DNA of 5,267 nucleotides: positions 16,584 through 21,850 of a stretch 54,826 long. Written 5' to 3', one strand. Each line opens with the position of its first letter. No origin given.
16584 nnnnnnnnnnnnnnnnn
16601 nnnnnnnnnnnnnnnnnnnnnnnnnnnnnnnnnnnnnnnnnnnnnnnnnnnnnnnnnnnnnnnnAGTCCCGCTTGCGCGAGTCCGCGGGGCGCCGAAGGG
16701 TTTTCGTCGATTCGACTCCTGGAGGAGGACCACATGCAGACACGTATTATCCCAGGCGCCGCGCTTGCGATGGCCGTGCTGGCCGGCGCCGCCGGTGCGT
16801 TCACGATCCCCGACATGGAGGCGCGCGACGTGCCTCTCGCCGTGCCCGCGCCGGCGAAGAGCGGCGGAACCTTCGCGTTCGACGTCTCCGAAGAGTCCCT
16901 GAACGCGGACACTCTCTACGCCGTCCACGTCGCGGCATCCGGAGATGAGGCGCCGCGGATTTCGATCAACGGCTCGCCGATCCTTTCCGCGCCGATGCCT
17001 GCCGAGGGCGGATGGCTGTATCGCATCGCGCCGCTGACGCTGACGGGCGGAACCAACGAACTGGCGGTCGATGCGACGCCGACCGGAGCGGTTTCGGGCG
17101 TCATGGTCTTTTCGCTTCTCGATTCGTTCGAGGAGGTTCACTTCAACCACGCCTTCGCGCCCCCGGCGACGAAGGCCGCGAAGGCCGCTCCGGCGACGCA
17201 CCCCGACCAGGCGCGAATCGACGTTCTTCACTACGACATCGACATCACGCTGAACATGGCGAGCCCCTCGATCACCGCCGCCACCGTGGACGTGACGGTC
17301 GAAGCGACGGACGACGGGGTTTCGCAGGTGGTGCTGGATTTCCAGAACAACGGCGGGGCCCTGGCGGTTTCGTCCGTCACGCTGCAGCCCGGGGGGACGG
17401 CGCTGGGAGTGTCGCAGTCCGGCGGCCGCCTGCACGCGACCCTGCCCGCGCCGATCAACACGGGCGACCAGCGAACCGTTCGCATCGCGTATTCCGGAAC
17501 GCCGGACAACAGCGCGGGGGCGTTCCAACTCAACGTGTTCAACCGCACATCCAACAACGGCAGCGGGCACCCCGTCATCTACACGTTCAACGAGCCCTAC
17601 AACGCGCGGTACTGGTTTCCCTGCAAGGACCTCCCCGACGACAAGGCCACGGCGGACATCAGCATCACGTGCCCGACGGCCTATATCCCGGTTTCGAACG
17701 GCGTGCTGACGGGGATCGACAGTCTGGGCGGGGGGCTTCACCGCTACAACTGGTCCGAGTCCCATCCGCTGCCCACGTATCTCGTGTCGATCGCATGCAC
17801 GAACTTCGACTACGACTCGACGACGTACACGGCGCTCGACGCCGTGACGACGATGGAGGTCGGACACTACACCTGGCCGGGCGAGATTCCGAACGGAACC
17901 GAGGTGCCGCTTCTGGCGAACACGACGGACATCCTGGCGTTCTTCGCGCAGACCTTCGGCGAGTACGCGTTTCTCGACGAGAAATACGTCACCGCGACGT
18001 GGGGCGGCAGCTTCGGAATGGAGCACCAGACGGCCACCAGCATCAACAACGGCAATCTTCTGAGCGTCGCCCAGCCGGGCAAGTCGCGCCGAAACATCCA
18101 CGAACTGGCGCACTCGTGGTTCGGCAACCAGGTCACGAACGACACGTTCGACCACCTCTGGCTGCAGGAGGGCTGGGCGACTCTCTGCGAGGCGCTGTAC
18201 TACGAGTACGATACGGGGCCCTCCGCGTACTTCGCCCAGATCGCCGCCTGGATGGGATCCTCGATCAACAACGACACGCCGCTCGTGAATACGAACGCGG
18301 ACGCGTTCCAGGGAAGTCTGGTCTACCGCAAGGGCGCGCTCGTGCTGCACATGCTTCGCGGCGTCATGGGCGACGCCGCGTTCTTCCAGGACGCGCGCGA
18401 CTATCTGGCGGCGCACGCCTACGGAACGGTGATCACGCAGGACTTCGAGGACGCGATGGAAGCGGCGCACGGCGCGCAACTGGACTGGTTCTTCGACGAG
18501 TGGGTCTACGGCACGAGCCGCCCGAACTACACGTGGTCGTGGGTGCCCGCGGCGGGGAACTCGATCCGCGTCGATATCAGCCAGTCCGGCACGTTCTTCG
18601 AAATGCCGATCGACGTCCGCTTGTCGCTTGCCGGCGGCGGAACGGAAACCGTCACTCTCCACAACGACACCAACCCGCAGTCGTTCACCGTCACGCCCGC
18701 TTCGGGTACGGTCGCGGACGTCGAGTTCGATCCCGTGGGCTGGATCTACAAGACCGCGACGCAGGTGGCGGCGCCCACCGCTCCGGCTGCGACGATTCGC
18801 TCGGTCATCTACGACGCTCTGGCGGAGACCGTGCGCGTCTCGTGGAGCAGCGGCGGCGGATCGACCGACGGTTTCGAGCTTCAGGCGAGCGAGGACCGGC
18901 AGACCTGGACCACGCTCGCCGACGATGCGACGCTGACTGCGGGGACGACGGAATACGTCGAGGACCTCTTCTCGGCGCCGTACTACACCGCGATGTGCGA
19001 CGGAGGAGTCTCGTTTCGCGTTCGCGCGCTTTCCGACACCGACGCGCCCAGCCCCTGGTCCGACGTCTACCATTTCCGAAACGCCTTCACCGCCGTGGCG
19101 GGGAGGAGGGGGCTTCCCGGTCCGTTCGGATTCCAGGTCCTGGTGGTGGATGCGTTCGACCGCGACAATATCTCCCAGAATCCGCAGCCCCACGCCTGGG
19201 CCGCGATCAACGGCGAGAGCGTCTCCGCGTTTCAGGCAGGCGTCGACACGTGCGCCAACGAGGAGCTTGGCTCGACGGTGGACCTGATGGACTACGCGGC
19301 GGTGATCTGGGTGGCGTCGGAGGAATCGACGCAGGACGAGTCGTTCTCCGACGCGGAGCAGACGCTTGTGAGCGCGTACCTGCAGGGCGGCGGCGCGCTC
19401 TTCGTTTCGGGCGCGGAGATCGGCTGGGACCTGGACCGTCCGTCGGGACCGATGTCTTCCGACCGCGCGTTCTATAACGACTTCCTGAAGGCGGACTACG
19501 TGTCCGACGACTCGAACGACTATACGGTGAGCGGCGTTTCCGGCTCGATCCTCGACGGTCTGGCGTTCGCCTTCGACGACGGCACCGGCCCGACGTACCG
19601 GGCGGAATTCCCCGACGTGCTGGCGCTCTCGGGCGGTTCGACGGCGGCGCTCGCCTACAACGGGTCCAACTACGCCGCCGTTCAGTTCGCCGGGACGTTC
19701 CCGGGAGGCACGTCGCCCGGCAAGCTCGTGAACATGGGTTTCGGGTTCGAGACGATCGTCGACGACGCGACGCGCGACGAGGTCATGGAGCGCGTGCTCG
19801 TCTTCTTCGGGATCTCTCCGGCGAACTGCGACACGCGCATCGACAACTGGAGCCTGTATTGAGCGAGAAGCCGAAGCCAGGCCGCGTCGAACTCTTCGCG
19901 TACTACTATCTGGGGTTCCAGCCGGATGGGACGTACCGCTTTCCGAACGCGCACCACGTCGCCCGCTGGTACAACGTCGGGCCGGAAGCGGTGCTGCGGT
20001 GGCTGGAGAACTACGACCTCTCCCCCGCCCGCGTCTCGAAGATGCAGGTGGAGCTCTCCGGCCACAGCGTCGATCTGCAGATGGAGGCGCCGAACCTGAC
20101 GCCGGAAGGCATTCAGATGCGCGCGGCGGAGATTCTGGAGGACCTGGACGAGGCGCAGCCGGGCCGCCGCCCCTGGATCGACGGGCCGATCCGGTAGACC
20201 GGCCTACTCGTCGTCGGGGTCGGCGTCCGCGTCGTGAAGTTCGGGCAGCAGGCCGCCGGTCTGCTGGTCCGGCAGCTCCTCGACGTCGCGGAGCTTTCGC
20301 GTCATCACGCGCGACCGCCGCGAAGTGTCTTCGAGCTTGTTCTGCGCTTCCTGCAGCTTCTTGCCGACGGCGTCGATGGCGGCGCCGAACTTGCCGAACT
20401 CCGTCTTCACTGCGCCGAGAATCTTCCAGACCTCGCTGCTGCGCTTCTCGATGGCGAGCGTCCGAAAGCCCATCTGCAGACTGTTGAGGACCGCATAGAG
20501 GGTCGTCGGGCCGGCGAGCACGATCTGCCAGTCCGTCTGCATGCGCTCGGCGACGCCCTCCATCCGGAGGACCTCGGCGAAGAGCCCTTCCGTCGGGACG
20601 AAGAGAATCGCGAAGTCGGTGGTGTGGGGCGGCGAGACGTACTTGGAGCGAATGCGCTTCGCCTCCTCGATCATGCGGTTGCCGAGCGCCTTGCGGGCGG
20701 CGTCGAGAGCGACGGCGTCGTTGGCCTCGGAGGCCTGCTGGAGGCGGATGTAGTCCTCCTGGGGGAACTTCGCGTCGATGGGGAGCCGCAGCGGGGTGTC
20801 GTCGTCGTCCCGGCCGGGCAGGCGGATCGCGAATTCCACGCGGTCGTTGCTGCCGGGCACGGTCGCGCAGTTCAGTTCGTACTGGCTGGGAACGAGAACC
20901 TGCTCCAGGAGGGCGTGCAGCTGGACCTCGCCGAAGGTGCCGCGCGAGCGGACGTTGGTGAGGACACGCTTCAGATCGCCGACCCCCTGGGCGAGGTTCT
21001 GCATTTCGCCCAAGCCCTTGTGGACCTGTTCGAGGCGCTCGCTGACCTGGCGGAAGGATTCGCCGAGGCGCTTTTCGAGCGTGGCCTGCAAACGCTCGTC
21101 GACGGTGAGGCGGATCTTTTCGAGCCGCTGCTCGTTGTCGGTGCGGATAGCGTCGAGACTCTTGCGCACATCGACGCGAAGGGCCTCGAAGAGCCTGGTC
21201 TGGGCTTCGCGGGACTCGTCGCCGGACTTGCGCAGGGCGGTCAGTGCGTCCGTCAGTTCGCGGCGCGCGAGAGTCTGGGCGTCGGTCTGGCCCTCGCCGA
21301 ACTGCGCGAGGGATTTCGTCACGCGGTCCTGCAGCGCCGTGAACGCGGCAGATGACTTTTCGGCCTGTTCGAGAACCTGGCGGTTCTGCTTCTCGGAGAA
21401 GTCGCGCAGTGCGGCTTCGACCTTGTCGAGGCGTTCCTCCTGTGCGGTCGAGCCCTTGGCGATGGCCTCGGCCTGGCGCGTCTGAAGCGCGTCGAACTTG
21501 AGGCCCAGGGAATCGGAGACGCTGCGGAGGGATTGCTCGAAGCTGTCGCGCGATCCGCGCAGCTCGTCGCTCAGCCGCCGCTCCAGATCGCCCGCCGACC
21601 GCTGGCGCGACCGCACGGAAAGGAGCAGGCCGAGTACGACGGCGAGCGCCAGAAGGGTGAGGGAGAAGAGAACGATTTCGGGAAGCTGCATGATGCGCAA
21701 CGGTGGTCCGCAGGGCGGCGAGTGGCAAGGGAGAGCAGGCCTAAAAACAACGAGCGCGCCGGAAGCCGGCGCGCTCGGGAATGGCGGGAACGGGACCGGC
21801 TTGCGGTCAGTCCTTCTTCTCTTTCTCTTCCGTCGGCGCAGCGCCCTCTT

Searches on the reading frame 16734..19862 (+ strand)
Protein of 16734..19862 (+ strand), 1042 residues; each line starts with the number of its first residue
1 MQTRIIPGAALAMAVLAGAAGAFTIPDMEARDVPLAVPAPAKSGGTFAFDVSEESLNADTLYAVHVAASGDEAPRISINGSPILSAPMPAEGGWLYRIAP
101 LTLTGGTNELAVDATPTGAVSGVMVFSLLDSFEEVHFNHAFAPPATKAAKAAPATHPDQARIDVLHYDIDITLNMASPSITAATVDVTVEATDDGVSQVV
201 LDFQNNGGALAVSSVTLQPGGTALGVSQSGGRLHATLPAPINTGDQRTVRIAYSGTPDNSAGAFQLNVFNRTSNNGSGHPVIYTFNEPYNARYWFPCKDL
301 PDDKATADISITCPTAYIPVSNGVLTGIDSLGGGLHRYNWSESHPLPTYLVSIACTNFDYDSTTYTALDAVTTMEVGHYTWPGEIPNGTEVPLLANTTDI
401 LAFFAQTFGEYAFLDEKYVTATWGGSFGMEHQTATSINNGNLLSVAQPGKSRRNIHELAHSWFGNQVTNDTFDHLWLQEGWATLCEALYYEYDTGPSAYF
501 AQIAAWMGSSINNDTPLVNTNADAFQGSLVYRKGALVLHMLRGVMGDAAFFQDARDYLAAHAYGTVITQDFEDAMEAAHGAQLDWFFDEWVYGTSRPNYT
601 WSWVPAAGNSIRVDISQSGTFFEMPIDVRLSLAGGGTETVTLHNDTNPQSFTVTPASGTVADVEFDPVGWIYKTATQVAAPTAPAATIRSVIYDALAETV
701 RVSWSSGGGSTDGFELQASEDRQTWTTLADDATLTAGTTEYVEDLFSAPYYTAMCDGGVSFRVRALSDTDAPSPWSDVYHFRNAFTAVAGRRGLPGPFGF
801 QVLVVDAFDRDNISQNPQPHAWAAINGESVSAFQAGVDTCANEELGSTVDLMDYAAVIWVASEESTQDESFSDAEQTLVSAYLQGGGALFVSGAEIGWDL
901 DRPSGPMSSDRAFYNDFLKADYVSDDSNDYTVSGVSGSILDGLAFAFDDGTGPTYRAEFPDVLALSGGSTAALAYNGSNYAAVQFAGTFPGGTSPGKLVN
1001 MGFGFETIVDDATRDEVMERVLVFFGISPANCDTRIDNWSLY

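Call 61: search_protein_families(library=pfam, proteins=[window:16734-19862:+], max_evalue=0.0001)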
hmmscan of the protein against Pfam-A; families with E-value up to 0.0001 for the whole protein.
window:16734-19862:+ (1042 aa): 2 families
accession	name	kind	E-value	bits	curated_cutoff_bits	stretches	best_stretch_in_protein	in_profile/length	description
PF01433.26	Peptidase_M1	-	2.5e-27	96.3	27.7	1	397-590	6-218/218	Peptidase family M1 domain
PF17900.6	Peptidase_M1_N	-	3.2e-20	73.4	25.8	1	165-350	3-186/186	Peptidase M1 N-terminal domain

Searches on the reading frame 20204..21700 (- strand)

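Call 61: search_protein_families(library=pfam, proteins=[window:20204-21700:-], max_evalue=0.0001)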
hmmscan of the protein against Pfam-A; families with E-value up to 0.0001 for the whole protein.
window:20204-21700:- (498 aa): 2 families
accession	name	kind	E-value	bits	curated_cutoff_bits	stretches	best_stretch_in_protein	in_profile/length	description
PF02646.22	RmuC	-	2.4e-71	240.7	26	1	191-480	1-288/291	RmuC family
PF04513.17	Baculo_PEP_C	-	9.4e-05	22.9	38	0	175-251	29-105/140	Baculovirus polyhedron envelope protein, PEP, C terminus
